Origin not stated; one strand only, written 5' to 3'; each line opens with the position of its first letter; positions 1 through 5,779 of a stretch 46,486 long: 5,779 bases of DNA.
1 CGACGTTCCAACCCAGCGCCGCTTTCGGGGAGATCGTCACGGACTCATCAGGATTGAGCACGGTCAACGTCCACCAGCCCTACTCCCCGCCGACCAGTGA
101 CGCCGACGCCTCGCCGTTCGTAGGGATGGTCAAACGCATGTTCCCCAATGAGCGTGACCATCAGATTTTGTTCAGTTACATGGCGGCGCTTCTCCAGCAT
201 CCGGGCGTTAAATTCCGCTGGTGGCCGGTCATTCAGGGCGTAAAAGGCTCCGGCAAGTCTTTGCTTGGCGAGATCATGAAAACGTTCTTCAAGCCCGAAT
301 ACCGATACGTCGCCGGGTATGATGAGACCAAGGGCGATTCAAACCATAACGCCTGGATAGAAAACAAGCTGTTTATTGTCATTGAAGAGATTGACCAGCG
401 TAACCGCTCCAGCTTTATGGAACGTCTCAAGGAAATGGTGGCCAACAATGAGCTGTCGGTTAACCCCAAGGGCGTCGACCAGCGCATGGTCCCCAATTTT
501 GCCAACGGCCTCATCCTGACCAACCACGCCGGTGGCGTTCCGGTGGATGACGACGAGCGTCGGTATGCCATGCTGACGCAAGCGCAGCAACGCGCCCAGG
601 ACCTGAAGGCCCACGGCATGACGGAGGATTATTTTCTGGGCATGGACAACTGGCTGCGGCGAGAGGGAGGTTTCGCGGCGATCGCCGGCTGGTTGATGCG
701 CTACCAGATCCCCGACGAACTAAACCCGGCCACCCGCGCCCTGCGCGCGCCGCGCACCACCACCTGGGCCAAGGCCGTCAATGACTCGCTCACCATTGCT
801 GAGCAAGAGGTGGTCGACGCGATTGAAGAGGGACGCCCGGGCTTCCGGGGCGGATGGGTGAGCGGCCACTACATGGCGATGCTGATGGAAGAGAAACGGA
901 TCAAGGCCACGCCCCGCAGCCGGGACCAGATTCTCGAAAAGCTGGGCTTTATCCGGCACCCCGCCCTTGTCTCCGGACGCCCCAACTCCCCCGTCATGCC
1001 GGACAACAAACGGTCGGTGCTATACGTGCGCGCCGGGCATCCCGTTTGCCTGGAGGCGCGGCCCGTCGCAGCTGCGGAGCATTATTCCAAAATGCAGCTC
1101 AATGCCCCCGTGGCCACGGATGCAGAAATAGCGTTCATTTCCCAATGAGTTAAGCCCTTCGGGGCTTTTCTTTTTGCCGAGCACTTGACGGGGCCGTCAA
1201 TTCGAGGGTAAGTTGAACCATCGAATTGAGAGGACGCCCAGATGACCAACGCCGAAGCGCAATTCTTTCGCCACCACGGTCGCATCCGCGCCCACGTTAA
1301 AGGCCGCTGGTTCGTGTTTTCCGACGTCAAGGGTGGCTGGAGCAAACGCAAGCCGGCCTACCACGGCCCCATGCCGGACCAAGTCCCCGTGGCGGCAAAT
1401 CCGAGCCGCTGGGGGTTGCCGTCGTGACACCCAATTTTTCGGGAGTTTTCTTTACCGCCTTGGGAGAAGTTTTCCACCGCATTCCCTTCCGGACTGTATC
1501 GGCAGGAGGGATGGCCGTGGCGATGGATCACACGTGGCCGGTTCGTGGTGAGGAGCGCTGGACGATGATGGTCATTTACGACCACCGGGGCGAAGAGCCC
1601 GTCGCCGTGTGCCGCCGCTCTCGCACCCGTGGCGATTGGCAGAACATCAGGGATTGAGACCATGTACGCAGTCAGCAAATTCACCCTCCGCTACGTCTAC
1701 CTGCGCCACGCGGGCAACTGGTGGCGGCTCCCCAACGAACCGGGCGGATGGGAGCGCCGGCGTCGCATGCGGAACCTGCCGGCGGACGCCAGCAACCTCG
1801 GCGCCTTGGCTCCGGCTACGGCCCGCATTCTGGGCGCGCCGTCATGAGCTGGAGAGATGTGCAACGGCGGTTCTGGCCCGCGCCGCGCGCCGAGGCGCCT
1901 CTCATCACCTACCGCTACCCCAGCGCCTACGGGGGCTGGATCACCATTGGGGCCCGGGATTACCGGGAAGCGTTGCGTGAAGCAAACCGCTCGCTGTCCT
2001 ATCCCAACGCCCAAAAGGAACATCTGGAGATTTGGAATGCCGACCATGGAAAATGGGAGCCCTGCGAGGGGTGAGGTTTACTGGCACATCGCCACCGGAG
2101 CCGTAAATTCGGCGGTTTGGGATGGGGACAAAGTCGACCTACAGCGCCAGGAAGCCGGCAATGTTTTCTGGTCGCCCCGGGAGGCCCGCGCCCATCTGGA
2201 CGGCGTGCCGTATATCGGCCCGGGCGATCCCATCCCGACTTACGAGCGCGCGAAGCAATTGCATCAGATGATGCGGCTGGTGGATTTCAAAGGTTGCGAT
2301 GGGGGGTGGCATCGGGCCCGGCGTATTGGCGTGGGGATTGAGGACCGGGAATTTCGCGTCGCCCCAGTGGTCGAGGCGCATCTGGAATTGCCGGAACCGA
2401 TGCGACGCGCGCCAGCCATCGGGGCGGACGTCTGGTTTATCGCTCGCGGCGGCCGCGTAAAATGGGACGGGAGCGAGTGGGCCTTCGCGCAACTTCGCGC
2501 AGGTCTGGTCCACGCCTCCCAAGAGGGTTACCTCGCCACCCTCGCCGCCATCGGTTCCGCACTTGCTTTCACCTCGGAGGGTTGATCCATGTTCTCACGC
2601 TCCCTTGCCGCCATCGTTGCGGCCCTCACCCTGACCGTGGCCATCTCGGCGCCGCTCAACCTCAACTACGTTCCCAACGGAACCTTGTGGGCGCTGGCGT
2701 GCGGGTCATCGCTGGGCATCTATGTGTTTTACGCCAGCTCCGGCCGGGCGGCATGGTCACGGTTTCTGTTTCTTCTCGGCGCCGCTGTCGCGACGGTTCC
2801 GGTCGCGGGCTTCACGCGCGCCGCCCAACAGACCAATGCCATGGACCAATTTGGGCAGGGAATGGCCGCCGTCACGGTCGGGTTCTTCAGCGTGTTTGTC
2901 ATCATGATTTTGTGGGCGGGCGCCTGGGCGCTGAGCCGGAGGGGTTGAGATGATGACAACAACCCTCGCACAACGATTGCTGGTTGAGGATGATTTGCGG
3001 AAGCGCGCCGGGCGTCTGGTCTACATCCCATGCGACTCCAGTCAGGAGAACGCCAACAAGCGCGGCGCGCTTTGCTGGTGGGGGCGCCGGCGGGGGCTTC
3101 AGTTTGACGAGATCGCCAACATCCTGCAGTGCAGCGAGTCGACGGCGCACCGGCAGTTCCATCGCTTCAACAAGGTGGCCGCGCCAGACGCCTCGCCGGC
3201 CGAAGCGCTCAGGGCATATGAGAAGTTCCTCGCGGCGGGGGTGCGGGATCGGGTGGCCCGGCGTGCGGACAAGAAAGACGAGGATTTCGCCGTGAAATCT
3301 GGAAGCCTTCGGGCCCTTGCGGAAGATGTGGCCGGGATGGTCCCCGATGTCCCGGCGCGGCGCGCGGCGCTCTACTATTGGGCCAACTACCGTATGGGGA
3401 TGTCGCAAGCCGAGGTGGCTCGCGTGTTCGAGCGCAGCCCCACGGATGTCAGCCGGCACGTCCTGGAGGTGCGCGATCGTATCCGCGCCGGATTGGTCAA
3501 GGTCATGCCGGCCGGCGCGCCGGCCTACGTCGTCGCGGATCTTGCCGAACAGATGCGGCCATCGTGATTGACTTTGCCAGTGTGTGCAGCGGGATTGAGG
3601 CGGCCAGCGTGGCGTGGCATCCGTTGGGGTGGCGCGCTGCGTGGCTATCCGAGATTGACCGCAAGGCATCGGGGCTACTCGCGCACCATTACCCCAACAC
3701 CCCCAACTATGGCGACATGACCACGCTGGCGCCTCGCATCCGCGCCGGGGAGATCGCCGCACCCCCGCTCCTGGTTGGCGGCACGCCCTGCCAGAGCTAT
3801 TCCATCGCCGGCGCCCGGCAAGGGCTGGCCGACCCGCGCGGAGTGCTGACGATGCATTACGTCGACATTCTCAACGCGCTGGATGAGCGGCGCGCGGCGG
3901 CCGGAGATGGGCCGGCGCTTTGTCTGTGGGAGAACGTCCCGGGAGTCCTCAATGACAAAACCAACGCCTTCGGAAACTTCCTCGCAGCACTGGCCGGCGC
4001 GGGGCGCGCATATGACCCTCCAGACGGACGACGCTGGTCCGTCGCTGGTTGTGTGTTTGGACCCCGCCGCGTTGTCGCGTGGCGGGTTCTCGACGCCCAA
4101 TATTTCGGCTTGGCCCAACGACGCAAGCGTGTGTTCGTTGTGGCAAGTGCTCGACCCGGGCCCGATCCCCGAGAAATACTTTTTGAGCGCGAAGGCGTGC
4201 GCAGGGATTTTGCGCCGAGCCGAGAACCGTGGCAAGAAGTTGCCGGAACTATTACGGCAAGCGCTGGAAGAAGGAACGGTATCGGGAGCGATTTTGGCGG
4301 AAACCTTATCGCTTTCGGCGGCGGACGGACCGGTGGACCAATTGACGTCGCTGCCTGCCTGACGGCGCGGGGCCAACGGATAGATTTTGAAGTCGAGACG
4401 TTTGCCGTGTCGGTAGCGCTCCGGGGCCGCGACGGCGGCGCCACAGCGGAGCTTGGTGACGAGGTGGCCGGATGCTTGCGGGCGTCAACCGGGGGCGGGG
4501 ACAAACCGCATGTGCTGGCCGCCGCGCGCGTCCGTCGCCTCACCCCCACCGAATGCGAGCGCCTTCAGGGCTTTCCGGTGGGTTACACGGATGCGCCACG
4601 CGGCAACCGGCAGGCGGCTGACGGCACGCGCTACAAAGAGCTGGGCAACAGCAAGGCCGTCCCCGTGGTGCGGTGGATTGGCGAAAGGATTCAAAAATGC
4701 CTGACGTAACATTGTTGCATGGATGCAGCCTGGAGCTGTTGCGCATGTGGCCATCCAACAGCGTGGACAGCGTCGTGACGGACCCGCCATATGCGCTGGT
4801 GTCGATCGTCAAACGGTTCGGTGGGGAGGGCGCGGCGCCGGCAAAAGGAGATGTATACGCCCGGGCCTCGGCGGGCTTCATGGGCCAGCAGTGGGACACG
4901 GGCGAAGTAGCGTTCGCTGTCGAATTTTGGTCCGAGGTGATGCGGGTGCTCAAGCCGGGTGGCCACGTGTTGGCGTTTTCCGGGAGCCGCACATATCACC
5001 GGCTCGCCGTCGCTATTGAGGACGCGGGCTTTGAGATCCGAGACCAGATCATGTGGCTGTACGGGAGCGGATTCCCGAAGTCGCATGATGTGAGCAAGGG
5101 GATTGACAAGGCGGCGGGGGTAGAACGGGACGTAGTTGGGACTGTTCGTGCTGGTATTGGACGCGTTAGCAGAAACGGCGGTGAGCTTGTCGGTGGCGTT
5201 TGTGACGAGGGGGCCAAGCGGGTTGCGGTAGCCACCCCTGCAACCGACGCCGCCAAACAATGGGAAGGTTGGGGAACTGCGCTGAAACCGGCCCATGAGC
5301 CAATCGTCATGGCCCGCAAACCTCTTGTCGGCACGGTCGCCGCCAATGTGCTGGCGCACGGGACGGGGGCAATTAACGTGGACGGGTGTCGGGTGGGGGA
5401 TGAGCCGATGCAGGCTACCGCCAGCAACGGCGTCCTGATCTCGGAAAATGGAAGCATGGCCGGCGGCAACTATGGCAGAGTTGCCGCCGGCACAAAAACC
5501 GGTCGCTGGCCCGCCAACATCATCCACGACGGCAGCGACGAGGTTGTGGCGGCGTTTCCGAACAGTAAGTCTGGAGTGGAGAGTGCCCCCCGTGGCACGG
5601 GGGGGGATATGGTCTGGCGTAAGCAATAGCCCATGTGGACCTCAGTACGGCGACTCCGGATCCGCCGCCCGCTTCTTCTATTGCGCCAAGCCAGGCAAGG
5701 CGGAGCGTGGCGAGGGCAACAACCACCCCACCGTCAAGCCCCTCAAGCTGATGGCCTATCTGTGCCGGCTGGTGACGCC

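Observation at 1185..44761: A 16-bp palindrome, TTGAC-N6-GTCAA, recurs at gene boundaries across all modules and looks like a phage-specific operator/promoter regulon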

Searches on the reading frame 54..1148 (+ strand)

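Call 7: search_protein_families(library=pfam, proteins=[window:54-1148:+], max_evalue=0.01)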
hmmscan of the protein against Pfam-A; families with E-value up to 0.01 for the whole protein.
window:54-1148:+ (364 aa): 3 families
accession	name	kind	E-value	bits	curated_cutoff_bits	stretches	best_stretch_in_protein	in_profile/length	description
PF19263.5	DUF5906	-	8.5e-20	71.9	27.6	1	61-170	2-114/114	Family of unknown function (DUF5906)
PF05272.17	VapE-like_dom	-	6.9e-05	22.9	25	1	40-138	36-128/217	Virulence-associated protein E-like domain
PF07728.20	AAA_5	-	0.0093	16.4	22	0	60-94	4-39/139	AAA domain (dynein-related subfamily)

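Call 8: search_protein_families(library=phrogs, proteins=[window:54-1148:+], max_evalue=0.001)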
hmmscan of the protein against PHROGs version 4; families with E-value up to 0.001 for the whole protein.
window:54-1148:+ (364 aa): 6 families
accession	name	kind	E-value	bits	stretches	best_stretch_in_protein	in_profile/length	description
phrog_1829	-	DNA, RNA and nucleotide metabolism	8.2e-32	111.2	1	15-329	464-755/772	DNA primase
phrog_1156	-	DNA, RNA and nucleotide metabolism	5.3e-27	95.7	1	5-227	511-732/855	DNA primase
phrog_9765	-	DNA, RNA and nucleotide metabolism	1.6e-14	53.9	1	25-175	596-746/939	DNA primase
phrog_24712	-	unknown function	2.3e-11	43.3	1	39-175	457-594/801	-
phrog_2249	-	DNA, RNA and nucleotide metabolism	2.6e-06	27.4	1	36-192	507-705/802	DNA primase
phrog_4762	-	unknown function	2.9e-06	26.5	1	38-181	488-631/822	-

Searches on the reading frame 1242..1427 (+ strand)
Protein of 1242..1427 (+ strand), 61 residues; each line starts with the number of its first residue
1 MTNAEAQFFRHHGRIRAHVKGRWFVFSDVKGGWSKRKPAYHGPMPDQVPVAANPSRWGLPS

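Call 31: search_protein_families(library=phrogs, proteins=[window:1242-1427:+], max_evalue=0.001)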
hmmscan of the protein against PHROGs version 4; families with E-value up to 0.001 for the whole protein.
window:1242-1427:+ (61 aa): 0 families

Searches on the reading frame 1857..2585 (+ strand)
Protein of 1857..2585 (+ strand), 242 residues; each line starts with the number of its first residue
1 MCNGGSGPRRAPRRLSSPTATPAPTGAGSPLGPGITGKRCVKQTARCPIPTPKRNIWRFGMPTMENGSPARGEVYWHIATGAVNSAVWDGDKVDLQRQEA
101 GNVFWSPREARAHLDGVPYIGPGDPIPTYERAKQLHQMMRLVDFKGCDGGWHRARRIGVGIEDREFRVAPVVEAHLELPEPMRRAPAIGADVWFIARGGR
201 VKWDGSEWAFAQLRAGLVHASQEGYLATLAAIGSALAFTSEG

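Call 31: search_protein_families(library=phrogs, proteins=[window:1857-2585:+], max_evalue=0.001)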
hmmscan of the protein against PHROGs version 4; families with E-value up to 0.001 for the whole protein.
window:1857-2585:+ (242 aa): 1 family
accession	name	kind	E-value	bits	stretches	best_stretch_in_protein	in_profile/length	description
phrog_18768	-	unknown function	5.8e-07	30.7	0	56-120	61-128/131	-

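Call 59: search_protein_families(library=pfam, proteins=[window:1857-2585:+], max_evalue=0.01)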
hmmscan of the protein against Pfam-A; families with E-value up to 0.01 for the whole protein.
window:1857-2585:+ (242 aa): 0 families

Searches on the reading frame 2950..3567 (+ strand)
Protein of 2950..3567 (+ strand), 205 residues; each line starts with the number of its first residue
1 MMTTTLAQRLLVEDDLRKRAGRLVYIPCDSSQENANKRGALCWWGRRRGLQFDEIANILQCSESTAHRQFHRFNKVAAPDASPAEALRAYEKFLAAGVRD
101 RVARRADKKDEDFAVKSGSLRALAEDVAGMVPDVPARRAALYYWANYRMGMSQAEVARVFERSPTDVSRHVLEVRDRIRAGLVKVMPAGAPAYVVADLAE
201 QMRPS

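Call 7: search_protein_families(library=pfam, proteins=[window:2950-3567:+], max_evalue=0.01)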
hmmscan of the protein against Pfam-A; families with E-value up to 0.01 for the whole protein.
window:2950-3567:+ (205 aa): 7 families
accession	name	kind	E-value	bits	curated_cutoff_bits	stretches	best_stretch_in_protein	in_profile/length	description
PF13384.12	HTH_23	-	3.6e-06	27.1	24.6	0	48-75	16-43/50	Homeodomain-like domain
PF08281.18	Sigma70_r4_2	-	5e-06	26.5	25.7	0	49-72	26-49/54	Sigma-70, region 4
PF13936.12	HTH_38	-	7.9e-05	22.8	27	0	147-171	17-41/44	Helix-turn-helix domain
PF13551.12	HTH_29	-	0.00077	19.9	28.1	0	47-75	9-38/64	Winged helix-turn helix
PF07638.17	Sigma70_ECF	-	0.002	18.5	21.1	0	48-71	150-173/185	ECF sigma factor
PF13613.12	HTH_Tnp_4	-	0.0025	17.8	27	0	47-73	17-43/53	Helix-turn-helix of DDE superfamily endonuclease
PF04545.22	Sigma70_r4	-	0.0079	16.1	24.1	0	48-69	19-40/50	Sigma-70, region 4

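Call 8: search_protein_families(library=phrogs, proteins=[window:2950-3567:+], max_evalue=0.001)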
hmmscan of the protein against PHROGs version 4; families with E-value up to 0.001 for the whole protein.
window:2950-3567:+ (205 aa): 2 families
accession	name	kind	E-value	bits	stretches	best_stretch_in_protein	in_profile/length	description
phrog_1368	-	transcription regulation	0.00014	22.6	0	146-172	23-49/101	transcriptional regulator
phrog_1740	-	transcription regulation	0.00099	18.7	0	48-73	183-208/567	RNA polymerase sigma factor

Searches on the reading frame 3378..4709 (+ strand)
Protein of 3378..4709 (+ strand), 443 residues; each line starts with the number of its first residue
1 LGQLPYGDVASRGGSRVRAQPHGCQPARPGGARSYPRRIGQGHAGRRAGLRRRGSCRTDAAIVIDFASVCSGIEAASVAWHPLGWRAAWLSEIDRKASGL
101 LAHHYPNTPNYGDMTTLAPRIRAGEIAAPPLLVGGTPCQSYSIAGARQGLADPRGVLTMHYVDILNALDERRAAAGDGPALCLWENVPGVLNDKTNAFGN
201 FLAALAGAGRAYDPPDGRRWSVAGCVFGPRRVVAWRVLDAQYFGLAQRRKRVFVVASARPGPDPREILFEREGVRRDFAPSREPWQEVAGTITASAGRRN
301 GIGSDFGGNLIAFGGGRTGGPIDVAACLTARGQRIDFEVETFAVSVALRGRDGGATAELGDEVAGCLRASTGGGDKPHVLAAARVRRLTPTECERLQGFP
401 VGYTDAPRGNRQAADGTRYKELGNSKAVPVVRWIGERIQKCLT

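Call 31: search_protein_families(library=phrogs, proteins=[window:3378-4709:+], max_evalue=0.001)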
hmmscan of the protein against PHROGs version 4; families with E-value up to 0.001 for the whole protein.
window:3378-4709:+ (443 aa): 12 families
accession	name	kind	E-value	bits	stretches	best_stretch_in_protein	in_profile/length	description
phrog_116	-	other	4.5e-78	264.4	1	66-442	210-493/779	DNA methyltransferase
phrog_864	-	DNA, RNA and nucleotide metabolism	1.6e-42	147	3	77-343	654-911/1064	DNA primase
phrog_363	-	other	3e-37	129.5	1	66-211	56-189/327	DNA methyltransferase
phrog_16528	-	other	6.5e-25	89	1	362-440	145-219/236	DNA methyltransferase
phrog_26324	-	other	2.7e-21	77.6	1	377-442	139-207/210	DNA methyltransferase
phrog_16427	-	other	5.1e-18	66.6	1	356-440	90-170/235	DNA methyltransferase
phrog_13621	-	unknown function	2e-14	54.5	1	378-441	47-111/121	-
phrog_17284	-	unknown function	1.9e-11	44.7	1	383-439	157-211/245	-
phrog_23296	-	other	2.2e-08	34.8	1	414-439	30-55/68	DNA methyltransferase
phrog_31585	-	unknown function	1.3e-07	32.2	1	384-442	11-65/69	-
phrog_8411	-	unknown function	0.00017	22.4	1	357-405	140-188/206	-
phrog_38038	-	unknown function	0.00067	19.6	0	384-401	303-320/430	-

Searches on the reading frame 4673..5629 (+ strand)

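Call 7: search_protein_families(library=pfam, proteins=[window:4673-5629:+], max_evalue=0.01)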
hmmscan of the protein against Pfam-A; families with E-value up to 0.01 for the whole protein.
window:4673-5629:+ (318 aa): 1 family
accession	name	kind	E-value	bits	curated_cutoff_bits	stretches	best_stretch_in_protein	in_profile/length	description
PF01555.25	N6_N4_Mtase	-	7.4e-09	36.3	26.7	1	31-139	1-91/221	DNA methylase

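Call 8: search_protein_families(library=phrogs, proteins=[window:4673-5629:+], max_evalue=0.001)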
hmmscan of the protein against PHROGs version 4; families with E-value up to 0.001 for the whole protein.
window:4673-5629:+ (318 aa): 6 families
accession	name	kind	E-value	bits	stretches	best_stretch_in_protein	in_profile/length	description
phrog_67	-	other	3.7e-37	129.8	1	4-268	116-255/743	DNA methyltransferase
phrog_6025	-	other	7.1e-34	118.1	2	62-207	40-191/192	DNA methyltransferase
phrog_3008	-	other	9.5e-15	55.5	1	213-301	2-93/244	DNA methyltransferase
phrog_11619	-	other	6.1e-07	30.1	1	20-103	76-138/186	DNA methyltransferase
phrog_12862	-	unknown function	7.8e-05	23.6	0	14-43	5-34/149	-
phrog_498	-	other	0.00061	19.4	1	29-129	221-304/633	DNA methyltransferase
